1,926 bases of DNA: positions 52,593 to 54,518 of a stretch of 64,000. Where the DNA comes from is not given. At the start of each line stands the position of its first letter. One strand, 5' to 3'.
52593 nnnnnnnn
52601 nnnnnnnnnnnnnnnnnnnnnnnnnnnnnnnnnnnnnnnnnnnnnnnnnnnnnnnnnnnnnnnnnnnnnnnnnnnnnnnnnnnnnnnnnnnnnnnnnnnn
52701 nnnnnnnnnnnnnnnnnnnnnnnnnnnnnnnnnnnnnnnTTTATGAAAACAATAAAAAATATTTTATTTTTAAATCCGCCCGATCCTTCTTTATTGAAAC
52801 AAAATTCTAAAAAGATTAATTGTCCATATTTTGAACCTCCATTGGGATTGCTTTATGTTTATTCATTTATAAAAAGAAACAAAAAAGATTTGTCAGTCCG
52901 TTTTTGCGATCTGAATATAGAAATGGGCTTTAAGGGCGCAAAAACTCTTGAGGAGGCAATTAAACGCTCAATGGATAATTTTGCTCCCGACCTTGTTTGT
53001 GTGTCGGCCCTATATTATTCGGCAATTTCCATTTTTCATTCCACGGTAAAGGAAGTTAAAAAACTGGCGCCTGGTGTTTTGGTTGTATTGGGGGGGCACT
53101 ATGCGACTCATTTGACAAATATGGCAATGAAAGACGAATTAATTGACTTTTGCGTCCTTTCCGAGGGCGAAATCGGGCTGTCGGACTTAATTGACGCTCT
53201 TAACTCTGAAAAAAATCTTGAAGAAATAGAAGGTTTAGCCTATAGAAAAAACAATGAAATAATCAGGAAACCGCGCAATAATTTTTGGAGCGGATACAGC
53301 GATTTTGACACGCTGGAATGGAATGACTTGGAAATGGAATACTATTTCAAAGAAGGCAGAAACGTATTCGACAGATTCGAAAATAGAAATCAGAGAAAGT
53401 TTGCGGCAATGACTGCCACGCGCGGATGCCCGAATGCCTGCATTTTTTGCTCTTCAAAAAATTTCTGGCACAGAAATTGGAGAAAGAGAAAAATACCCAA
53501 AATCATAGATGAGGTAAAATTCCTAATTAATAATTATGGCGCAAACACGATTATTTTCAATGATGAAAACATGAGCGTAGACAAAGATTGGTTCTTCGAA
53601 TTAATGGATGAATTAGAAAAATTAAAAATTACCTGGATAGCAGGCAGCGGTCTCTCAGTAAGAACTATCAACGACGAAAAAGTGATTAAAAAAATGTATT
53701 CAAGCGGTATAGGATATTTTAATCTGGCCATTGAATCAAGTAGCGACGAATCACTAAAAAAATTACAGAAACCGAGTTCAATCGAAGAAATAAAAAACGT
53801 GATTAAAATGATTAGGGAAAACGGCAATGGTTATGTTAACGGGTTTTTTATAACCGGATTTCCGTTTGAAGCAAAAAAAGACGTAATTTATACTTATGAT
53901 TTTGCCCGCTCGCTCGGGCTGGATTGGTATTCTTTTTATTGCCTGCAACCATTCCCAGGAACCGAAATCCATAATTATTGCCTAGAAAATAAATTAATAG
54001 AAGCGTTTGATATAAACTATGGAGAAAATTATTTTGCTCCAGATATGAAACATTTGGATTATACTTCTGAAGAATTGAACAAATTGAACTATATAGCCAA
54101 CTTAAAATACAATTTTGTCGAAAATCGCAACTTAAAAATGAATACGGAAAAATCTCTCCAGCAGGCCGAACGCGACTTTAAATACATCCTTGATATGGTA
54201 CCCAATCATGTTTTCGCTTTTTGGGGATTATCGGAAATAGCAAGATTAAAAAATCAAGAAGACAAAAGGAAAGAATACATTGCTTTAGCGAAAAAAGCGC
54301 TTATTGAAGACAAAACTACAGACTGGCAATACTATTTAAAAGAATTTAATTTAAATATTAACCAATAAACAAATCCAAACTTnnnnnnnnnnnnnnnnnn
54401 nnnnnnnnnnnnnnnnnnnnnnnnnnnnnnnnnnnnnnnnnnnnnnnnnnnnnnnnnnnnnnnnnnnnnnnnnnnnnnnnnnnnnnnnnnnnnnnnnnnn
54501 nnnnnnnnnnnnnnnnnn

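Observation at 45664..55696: Nonulosonic acid (pseudaminic/legionaminic-type) pathway core, linked to two cobalamin radical SAM enzymes and a class III aminotransferase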

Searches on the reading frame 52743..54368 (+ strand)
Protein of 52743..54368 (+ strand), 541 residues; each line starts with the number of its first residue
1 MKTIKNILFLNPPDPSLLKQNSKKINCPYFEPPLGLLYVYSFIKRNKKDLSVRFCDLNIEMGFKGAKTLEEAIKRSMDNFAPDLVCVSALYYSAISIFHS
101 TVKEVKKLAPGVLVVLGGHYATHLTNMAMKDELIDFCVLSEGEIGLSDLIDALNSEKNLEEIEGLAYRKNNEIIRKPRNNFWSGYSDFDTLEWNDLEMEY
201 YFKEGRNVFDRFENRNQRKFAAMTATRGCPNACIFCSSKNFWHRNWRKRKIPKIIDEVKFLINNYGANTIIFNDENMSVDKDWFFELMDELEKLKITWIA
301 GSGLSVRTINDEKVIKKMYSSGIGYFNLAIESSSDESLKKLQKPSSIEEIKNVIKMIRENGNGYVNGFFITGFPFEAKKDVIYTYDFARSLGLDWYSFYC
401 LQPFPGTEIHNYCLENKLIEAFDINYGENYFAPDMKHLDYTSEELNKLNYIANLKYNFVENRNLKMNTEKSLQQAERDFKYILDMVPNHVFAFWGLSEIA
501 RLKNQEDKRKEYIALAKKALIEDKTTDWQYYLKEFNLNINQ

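Call 3: search_protein_families(library=pfam, proteins=[window:52743-54368:+], max_evalue=0.01)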
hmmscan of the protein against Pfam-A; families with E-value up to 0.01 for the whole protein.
window:52743-54368:+ (541 aa): 2 families
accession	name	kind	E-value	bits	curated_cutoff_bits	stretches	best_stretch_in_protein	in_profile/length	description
PF04055.27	Radical_SAM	-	1.2e-17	65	29.5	1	225-388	3-166/166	Radical SAM superfamily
PF02310.24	B12-binding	-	7.8e-13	48.8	32.1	1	28-149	9-120/121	B12 binding domain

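Call 6: search_protein_families(library=ncbifam, proteins=[window:52743-54368:+], max_evalue=0.001)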
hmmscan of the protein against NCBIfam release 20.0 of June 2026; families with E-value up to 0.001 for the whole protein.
window:52743-54368:+ (541 aa): 29 families (the best 25 are shown)
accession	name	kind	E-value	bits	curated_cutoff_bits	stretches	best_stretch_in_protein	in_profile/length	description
TIGR02026.1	BchE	equivalog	2.3e-45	155.4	481.35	1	7-438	2-409/497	magnesium-protoporphyrin IX monomethyl ester anaerobic oxidative cyclase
NF038361.1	rSAM_Sden_1168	equivalog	9.3e-45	153.2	575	1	32-419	84-479/560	Sden_1168 family B12-binding radical SAM P-methyltransferase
TIGR04014.1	B12_SAM_MJ_0865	equivalog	6.2e-33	114.2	360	2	225-416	165-361/434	methyl-coenzyme M reductase glutamine C-methyltransferase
TIGR03471.1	HpnJ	equivalog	7.8e-32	110.8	577.6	1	99-424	85-398/472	hopanoid biosynthesis associated radical SAM protein HpnJ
TIGR04479.1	bcpD_PhpK_rSAM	subfamily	7.5e-25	87.3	600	1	70-397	99-415/504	PhpK family radical SAM P-methyltransferase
TIGR04072.2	rSAM_ladder_B12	equivalog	1.2e-24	86.7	360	1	70-435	47-395/443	lipid biosynthesis B12-binding/radical SAM protein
NF050148.1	rSAM_ApyD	equivalog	1.3e-23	83.3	750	1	31-410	23-390/645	RiPP biosynthesis radical SAM protein ApyD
TIGR04367.1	HpnR_B12_rSAM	equivalog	6.9e-21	74.3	650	1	33-361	22-324/490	hopanoid C-3 methylase HpnR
TIGR04190.1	B12_SAM_Ta0216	equivalog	9.3e-21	74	500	1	102-391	100-394/554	TIGR04190 family B12-binding domain/radical SAM domain protein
TIGR04013.1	B12_SAM_MJ_1487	hypoth_equivalog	8.3e-20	71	251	1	74-411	36-355/382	TIGR04013 family B12-binding domain/radical SAM domain-containing protein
TIGR04385.1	B12_rSAM_cofa1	equivalog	2e-18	66.9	450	1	33-381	20-354/438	B12 lower ligand biosynthesis radical SAM protein BzaD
TIGR03975.1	rSAM_ocin_1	subfamily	4.2e-18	65.2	281.85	1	82-378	129-417/606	RiPP maturation radical SAM C-methyltransferase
TIGR04295.1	B12_rSAM_oligo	hypoth_equivalog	1e-17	64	400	1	105-346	94-317/422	TIGR04295 family B12-binding domain-containing radical SAM protein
NF033712.0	B12_rSAM_KedN5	subfamily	3.3e-17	62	700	1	33-386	17-365/624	KedN5 family methylcobalamin-dependent radical SAM C-methyltransferase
TIGR01125.1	TIGR01125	equivalog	3.3e-16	59.4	356.95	1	215-408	132-333/432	30S ribosomal protein S12 methylthiotransferase RimO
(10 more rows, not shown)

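Call 15: find_homologous_proteins(query=window:52743-54368:+, max_evalue=1e-10)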
Query window:52743-54368:+ (541 aa): 125 proteins with E <= 1e-10 among 8000 candidates; the best 120 are listed.
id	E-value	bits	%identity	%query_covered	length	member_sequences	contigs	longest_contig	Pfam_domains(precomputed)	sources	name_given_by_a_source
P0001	0.0e+0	1192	95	100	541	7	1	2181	PF04055.28,PF02310.25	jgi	-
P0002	0.0e+0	1099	86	100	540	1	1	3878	PF04055.28,PF02310.25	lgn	-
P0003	2.7e-286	968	75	100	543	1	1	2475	PF04055.28,PF02310.25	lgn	-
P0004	3.5e-286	968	75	99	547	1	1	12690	PF04055.28,PF02310.25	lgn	-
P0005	4.0e-268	908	69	99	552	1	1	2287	PF04055.28,PF02310.25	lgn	-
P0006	6.3e-226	769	61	98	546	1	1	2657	PF04055.28,PF02310.25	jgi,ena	-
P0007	1.7e-210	718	57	100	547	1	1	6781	PF04055.28,PF02310.25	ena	-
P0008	9.6e-209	712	56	100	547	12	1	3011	PF04055.28,PF02310.25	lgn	-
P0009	3.3e-207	707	56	100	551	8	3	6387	PF04055.28,PF02310.25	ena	-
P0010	9.4e-204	696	54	100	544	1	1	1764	PF04055.28,PF02310.25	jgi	jgi:anaerobic magnesium-protoporphyrin IX monomethyl ester cyclase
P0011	9.0e-203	693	55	99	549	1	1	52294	PF04055.28,PF02310.25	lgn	-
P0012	1.0e-199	683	54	100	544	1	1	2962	PF04055.28,PF02310.25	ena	-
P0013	3.7e-199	681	53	100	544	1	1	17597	PF04055.28,PF02310.25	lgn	-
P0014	2.4e-198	678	54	99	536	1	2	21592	PF04055.28,PF02310.25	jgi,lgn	jgi:anaerobic magnesium-protoporphyrin IX monomethyl ester cyclase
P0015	1.0e-197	676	53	100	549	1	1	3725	PF04055.28,PF02310.25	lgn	-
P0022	7.7e-194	663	53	99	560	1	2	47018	PF04055.28,PF02310.25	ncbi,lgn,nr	ncbi:MAG: B12-binding domain-containing radical SAM protein [Candidatus Staskawiczbacteria bacterium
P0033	1.0e-188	646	53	99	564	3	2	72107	PF04055.28,PF02310.25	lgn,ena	-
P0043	2.2e-183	629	52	99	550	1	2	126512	PF04055.28,PF02310.25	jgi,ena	jgi:radical SAM superfamily enzyme YgiQ (UPF0313 family)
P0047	1.1e-167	577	47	99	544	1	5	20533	PF04055.28,PF02310.25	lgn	-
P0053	1.0e-118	415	40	98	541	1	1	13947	PF04055.28,PF02310.25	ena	-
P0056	2.1e-112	394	38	96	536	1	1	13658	PF04055.28,PF02310.25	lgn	-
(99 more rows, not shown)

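Call 17: find_encoding_contigs(protein=P0043, flank=10000, max_places=2)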
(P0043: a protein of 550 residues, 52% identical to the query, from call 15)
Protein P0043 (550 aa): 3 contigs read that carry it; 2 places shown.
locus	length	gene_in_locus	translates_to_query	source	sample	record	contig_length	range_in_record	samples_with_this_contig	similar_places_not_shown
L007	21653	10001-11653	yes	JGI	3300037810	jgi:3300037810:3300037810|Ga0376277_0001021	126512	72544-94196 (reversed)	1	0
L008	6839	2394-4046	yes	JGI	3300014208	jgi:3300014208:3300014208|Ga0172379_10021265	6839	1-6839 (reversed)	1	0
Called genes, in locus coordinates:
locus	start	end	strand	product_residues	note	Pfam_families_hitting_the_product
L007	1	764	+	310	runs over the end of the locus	-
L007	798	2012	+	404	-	PF02350:Epimerase_2 (weak)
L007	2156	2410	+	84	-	PF12728:HTH_17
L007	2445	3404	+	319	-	PF00106:adh_short, PF01073:3Beta_HSD, PF01370:Epimerase, PF02719:Polysacc_synt_2, PF04321:RmlD_sub_bind, PF05368:NmrA, PF16363:GDP_Man_Dehyd, PF13460:NAD_binding_10, +1 more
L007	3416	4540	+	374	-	PF01041:DegT_DnrJ_EryC1, PF00155:Aminotran_1_2, PF00266:Aminotran_5 (weak), PF01053:Cys_Met_Meta_PP, PF01212:Beta_elim_lyase (faint)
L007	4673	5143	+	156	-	PF14478:DUF4430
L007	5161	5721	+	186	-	PF20221:DUF6580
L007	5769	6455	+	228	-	PF03848:TehB, PF13489:Methyltransf_23, PF01209:Ubie_methyltran, PF05175:MTS, PF02353:CMAS, PF13847:Methyltransf_31, PF08241:Methyltransf_11, PF08242:Methyltransf_12, +2 more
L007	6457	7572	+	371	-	PF03102:NeuB, PF08666:SAF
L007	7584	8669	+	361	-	PF01041:DegT_DnrJ_EryC1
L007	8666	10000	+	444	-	PF02348:CTP_transf_3, PF02698:DUF218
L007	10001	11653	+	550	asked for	PF02310:B12-binding, PF04055:Radical_SAM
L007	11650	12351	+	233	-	PF08889:WbqC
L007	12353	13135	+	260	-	PF00483:NTP_transferase, PF12804:NTP_transf_3 (weak)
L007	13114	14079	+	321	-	PF04321:RmlD_sub_bind, PF01073:3Beta_HSD, PF01370:Epimerase, PF02719:Polysacc_synt_2, PF16363:GDP_Man_Dehyd, PF07993:NAD_binding_4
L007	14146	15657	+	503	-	PF03102:NeuB, PF07385:Lyx_isomer (faint), PF07883:Cupin_2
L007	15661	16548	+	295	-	PF01370:Epimerase, PF04321:RmlD_sub_bind, PF16363:GDP_Man_Dehyd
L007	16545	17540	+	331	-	PF13353:Fer4_12 (weak), PF04055:Radical_SAM, PF13186:SPASM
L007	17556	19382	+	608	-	PF02310:B12-binding, PF04055:Radical_SAM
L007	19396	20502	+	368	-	PF00535:Glycos_transf_2, PF10111:Glyco_tranf_2_2, PF13641:Glyco_tranf_2_3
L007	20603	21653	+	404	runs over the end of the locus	PF04055:Radical_SAM, PF13353:Fer4_12 (weak)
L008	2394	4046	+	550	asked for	PF02310:B12-binding, PF04055:Radical_SAM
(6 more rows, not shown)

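Call 18: find_encoding_contigs(protein=P0022, flank=10000, max_places=2)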
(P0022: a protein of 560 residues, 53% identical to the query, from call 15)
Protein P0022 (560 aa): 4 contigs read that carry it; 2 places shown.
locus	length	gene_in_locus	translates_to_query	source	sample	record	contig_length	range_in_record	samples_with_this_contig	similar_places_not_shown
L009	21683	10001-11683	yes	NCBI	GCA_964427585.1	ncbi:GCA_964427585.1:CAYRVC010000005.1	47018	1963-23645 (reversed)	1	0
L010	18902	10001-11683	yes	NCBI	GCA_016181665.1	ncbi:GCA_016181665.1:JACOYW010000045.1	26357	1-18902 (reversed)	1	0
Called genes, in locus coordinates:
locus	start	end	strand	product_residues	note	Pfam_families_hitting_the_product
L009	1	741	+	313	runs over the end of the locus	-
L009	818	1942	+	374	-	-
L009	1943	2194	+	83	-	-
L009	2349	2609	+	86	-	PF12728:HTH_17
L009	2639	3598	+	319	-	PF00106:adh_short (weak), PF01073:3Beta_HSD, PF01370:Epimerase, PF02719:Polysacc_synt_2, PF04321:RmlD_sub_bind (weak), PF05368:NmrA (weak), PF16363:GDP_Man_Dehyd, PF13460:NAD_binding_10, +1 more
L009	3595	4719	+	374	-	PF01041:DegT_DnrJ_EryC1, PF00155:Aminotran_1_2, PF00266:Aminotran_5, PF01053:Cys_Met_Meta_PP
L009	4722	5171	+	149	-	PF14478:DUF4430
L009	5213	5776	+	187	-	PF20221:DUF6580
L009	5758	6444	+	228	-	PF13489:Methyltransf_23, PF01209:Ubie_methyltran, PF03848:TehB, PF02353:CMAS, PF13847:Methyltransf_31, PF08241:Methyltransf_11, PF08242:Methyltransf_12, PF13649:Methyltransf_25, +1 more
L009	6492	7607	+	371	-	PF03102:NeuB, PF08666:SAF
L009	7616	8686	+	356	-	PF01041:DegT_DnrJ_EryC1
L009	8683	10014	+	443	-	PF02348:CTP_transf_3, PF02698:DUF218 (weak)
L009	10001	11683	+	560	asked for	PF02310:B12-binding, PF04055:Radical_SAM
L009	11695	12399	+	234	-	PF08889:WbqC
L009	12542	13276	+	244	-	PF00483:NTP_transferase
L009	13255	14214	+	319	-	PF00106:adh_short (faint), PF04321:RmlD_sub_bind, PF01073:3Beta_HSD, PF01370:Epimerase, PF02719:Polysacc_synt_2, PF16363:GDP_Man_Dehyd, PF07993:NAD_binding_4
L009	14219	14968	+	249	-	PF23023:Anti-Pycsar_Apyc1, PF00753:Lactamase_B (weak), PF12706:Lactamase_B_2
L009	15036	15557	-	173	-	PF00293:NUDIX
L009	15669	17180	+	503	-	PF03102:NeuB, PF07385:Lyx_isomer (faint), PF07883:Cupin_2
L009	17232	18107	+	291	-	PF01370:Epimerase, PF04321:RmlD_sub_bind, PF16363:GDP_Man_Dehyd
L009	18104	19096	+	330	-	PF13353:Fer4_12 (weak), PF04055:Radical_SAM, PF13186:SPASM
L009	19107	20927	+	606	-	PF02310:B12-binding, PF04055:Radical_SAM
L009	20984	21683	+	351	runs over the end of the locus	PF00535:Glycos_transf_2, PF10111:Glyco_tranf_2_2, PF13641:Glyco_tranf_2_3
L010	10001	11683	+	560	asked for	PF02310:B12-binding, PF04055:Radical_SAM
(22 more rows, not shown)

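Call 22: find_related_loci(query=A1, collection=genome_contigs, flank=10000)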
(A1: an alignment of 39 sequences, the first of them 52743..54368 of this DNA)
Query A1 (541 aa) in genome_contigs; peptide patterns used: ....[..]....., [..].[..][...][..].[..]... (x = any residue, [..] = any of these).
600 stretches matched a pattern (row limit reached: there are more); 510 encode a relative of the query (tblastn E <= 1e-3); the best 80 are kept; 80 distinct loci.
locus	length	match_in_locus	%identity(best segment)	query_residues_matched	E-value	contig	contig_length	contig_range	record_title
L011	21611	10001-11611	54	4-541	0e+0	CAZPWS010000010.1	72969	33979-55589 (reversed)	MAG TPA_asm: uncultured Fibrobacterota bacterium isolate binchicken_co286_161 genome assembly, contig: NODE_566_length_7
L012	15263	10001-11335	28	2-448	1e-55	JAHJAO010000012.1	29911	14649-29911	MAG: Candidatus Omnitrophota bacterium isolate Modern_marine.mb.214 Modern_marine.mb.214_k141_159400, whole genome shotg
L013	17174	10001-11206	29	7-410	5e-53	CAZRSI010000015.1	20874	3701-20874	MAG TPA_asm: uncultured Anaerolineae bacterium isolate binchicken_co6_220 genome assembly, contig: NODE_2449_length_2087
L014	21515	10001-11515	28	7-512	1e-52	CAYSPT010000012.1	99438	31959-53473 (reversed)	MAG TPA_asm: uncultured bacterium isolate SRP077602_co1_83 genome assembly, contig: NODE_387_length_99438_cov_10.023535,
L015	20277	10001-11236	29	6-444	4e-46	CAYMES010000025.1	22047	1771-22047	MAG TPA_asm: Candidatus Woesearchaeota archaeon isolate SRP141376_co2_243 genome assembly, contig: NODE_4942_length_2204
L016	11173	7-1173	28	7-415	2e-45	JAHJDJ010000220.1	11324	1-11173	MAG: bacterium isolate Modern_marine.mb.49 Modern_marine.mb.49_k141_1498267, whole genome shotgun sequence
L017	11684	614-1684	29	33-415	4e-45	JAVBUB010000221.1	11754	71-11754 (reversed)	MAG: Paludibacteraceae bacterium isolate EPI_MAG_00267 c_227717, whole genome shotgun sequence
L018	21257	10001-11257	27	7-446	1e-44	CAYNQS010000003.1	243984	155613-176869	MAG TPA_asm: uncultured Candidatus Bathyarchaeia archaeon isolate SRP323688_co1_271 genome assembly, contig: NODE_78_len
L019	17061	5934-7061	29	33-421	7e-45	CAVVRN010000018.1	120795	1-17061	MAG: Candidatus Bathyarchaeota archaeon isolate MFD05377.bin.2.168 genome assembly, contig: contig_61847, whole genome s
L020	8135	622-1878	26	7-446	7e-43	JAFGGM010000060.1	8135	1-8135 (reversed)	MAG: Candidatus Bathyarchaeum sp. isolate Zod_Metabat.1386 k87_7186066, whole genome shotgun sequence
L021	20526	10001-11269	29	26-458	3e-42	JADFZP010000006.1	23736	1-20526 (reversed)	MAG: Alphaproteobacteria bacterium isolate nJC1bin3 nJC1_bin3_NODE_462_length_23736_cov_18.077277, whole genome shotgun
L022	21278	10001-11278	28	33-449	3e-42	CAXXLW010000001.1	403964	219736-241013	MAG: Desulfamplus sp. isolate 82e8c6d0-3d9d-4aa8-81a7-685ccd8d78ba genome assembly, contig: contig_1, whole genome shotg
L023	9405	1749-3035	26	4-465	1e-41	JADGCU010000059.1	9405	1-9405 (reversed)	MAG: Candidatus Omnitrophota bacterium isolate nXXbin4 nXX_bin4_NODE_971_length_9405_cov_6.235829, whole genome shotgun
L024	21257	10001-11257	27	7-446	4e-41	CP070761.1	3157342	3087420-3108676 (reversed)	MAG: Candidatus Thorarchaeota archaeon isolate bin27 chromosome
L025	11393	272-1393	28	32-420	1e-40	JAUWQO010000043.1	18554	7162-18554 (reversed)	MAG: Desulfobacterales bacterium isolate CSMAG_2504 CSMAG_2504_k141_755037_length_18554_cov_29.9654, whole genome shotgu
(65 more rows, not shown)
